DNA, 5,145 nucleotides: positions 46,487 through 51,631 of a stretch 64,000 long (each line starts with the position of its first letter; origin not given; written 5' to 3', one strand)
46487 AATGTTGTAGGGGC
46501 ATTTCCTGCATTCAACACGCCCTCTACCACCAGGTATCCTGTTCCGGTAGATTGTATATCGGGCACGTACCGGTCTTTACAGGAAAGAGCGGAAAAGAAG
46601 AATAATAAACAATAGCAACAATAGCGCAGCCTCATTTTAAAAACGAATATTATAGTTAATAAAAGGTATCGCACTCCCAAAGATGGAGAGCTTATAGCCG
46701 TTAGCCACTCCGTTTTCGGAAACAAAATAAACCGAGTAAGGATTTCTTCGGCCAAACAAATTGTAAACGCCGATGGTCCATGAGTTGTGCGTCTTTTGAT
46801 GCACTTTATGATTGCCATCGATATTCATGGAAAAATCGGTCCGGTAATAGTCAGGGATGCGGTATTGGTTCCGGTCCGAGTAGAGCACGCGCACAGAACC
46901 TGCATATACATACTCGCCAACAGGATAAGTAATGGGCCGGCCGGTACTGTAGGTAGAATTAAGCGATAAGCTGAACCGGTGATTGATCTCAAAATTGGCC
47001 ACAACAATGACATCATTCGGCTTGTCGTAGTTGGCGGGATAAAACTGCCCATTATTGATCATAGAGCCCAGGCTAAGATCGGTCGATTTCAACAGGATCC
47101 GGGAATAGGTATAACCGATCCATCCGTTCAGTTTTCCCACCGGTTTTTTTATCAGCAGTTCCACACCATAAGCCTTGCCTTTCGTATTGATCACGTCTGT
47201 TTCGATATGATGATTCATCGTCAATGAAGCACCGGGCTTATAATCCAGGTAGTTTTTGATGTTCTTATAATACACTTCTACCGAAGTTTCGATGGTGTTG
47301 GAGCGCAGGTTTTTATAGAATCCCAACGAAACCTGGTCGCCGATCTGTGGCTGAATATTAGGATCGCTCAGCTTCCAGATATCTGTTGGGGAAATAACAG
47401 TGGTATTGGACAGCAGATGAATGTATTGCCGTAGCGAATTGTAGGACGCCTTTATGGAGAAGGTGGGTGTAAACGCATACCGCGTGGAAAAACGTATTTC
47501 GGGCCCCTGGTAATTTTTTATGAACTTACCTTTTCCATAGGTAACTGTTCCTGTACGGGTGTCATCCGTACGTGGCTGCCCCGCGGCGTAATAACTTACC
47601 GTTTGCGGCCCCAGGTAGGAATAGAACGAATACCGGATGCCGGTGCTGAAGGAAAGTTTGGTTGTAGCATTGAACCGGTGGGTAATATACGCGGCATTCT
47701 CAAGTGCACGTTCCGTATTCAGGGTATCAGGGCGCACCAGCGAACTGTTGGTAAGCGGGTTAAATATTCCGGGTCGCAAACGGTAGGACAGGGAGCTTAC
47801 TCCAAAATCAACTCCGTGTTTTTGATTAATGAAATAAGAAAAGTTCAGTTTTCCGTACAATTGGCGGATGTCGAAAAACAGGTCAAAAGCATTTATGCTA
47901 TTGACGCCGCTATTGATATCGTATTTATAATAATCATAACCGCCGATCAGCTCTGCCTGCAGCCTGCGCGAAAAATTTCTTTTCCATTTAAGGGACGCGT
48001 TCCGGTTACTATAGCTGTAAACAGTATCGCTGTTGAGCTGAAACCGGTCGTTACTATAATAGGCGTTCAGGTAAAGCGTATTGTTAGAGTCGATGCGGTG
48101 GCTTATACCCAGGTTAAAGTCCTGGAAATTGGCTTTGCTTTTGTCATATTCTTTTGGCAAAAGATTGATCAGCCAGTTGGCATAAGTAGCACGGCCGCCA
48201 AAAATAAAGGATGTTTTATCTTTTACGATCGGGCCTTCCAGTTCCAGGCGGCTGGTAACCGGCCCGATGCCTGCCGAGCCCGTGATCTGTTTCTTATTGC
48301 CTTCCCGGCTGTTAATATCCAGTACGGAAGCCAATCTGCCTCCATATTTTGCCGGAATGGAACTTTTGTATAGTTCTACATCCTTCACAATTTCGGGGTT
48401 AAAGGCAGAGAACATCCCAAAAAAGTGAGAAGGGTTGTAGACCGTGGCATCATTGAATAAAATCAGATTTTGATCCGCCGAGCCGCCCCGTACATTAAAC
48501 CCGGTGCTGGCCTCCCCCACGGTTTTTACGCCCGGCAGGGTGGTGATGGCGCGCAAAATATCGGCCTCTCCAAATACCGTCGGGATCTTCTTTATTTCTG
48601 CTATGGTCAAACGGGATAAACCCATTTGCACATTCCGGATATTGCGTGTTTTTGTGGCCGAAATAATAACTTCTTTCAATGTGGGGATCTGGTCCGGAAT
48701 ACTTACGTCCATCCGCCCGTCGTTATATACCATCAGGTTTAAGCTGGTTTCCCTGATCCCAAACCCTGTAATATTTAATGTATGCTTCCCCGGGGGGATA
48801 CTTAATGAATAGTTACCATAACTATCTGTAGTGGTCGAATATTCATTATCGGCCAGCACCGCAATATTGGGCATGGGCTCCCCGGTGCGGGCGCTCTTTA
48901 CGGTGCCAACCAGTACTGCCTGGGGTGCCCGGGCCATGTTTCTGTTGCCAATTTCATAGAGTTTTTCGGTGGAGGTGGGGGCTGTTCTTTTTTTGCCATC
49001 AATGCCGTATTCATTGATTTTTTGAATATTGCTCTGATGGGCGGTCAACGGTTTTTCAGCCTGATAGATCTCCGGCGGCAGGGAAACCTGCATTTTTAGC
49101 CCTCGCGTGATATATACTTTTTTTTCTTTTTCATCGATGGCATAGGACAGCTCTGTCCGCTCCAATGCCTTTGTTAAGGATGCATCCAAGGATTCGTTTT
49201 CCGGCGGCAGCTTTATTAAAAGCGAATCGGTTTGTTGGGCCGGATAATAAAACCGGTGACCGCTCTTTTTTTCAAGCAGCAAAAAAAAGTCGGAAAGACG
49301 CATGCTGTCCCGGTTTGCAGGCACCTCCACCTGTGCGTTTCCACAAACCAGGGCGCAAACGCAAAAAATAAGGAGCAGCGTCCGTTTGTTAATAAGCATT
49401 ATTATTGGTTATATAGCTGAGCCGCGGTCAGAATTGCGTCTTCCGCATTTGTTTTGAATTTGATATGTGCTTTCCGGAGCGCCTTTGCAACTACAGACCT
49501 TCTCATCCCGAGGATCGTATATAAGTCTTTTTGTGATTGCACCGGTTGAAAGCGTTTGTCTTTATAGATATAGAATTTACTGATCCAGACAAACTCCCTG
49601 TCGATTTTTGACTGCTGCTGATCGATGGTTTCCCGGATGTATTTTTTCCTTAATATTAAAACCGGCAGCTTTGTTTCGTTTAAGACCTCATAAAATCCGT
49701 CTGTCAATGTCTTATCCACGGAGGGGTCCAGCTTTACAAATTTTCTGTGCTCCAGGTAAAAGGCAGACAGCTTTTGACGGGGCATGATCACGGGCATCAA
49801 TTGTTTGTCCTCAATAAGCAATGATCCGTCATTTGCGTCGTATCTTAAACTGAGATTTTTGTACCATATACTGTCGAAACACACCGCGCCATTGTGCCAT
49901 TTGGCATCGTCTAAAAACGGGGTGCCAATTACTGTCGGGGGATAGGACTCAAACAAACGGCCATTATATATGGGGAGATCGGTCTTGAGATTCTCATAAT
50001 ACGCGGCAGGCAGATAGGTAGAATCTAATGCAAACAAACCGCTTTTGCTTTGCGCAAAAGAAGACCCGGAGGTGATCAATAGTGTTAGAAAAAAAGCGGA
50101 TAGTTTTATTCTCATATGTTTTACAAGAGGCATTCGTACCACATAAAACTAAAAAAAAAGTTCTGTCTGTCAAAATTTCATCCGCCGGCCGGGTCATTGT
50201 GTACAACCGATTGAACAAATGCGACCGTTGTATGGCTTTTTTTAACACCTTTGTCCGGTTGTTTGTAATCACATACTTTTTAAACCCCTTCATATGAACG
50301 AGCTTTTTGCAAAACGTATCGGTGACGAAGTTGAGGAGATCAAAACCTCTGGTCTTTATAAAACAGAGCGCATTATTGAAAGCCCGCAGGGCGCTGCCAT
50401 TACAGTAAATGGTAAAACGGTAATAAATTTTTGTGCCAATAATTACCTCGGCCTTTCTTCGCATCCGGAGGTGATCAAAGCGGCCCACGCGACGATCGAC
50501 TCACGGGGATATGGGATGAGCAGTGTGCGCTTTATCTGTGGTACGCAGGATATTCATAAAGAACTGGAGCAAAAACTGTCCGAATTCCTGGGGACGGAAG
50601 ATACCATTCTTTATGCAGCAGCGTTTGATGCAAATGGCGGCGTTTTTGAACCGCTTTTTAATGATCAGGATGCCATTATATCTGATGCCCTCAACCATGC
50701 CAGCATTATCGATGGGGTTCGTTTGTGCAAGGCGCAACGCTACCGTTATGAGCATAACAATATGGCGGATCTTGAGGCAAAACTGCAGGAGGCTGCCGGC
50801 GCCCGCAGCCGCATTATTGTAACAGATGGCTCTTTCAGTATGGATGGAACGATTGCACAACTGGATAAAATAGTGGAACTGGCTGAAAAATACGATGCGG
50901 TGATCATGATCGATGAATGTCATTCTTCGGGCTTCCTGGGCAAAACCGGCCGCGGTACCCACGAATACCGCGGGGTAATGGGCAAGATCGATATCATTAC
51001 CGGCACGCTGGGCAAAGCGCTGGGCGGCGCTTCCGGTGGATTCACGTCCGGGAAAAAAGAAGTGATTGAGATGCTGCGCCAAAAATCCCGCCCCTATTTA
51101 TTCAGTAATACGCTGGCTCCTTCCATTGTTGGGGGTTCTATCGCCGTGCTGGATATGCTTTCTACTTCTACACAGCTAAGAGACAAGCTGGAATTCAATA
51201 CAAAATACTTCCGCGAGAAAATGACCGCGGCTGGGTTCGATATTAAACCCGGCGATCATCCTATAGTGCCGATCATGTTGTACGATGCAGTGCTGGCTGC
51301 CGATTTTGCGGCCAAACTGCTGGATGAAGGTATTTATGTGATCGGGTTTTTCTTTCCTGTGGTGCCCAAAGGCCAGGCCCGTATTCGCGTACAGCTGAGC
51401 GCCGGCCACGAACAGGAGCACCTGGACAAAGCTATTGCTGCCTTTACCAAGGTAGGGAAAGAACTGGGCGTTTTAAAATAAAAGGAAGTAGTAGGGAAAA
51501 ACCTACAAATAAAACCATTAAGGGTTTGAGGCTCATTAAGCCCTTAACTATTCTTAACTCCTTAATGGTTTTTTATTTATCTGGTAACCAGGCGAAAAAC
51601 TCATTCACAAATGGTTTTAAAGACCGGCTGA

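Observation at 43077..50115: Four-gene SusD-less outer-membrane system: secreted protein, TBDR, DUF4249 lipoprotein, thioester-less macroglobulin-like protein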

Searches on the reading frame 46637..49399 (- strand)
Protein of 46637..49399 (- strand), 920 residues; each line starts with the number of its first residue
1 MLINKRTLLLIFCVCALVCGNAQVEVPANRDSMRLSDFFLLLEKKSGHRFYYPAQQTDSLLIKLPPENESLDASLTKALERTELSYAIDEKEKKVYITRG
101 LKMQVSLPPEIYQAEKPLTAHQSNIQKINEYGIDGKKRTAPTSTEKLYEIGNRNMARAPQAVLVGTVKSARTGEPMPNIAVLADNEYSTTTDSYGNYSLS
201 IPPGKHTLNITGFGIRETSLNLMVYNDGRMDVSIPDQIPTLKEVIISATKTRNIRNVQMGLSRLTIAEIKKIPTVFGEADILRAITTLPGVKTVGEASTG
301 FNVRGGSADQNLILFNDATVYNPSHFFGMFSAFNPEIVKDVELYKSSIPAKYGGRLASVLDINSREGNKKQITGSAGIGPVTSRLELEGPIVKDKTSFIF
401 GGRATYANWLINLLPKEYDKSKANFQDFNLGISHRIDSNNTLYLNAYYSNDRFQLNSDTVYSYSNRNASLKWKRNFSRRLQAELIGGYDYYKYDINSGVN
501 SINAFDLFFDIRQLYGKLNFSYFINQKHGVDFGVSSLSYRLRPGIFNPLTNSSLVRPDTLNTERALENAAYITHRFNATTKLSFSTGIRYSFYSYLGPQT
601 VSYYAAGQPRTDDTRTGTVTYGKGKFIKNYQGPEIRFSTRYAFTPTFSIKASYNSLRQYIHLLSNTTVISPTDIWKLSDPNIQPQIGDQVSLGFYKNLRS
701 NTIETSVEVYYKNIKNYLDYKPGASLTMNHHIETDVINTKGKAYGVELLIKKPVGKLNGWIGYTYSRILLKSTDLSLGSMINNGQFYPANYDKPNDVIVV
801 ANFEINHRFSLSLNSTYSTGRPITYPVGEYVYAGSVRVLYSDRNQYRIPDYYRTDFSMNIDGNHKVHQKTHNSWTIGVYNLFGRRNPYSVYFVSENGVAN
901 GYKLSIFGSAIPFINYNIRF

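Call 5: search_protein_families(library=pfam, proteins=[window:46637-49399:-], max_evalue=0.1)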
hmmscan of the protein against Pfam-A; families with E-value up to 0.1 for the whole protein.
window:46637-49399:- (920 aa): 4 families
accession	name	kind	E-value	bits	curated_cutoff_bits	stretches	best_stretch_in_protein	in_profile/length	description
PF13620.12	CarboxypepD_reg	-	4.5e-10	40.2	32.3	1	163-225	2-70/82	Carboxypeptidase regulatory-like domain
PF13715.12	CarbopepD_reg_2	-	4.5e-10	39.9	32.2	1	165-245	3-87/88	CarboxypepD_reg-like domain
PF07715.20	Plug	-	9.3e-09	36.2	23.9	1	277-355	21-102/107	TonB-dependent Receptor Plug Domain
PF23591.1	CILP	-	0.043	14.3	27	1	159-210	3-54/90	Cartilage intermediate layer protein 1-like domain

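Call 6: search_protein_families(library=ncbifam, proteins=[window:46637-49399:-], max_evalue=0.1)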
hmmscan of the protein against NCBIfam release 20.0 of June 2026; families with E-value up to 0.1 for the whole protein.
window:46637-49399:- (920 aa): 0 families

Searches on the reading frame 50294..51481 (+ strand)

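Call 26: search_protein_families(library=pfam, proteins=[window:50294-51481:+], max_evalue=0.001)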
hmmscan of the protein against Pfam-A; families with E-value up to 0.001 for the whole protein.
window:50294-51481:+ (395 aa): 2 families
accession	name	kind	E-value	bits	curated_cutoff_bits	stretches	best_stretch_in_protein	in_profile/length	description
PF00155.27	Aminotran_1_2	-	3.4e-64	217.8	19.7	1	42-383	2-360/361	Aminotransferase class I and II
PF00464.25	SHMT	-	0.00011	21.4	27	1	146-278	143-270/399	Serine hydroxymethyltransferase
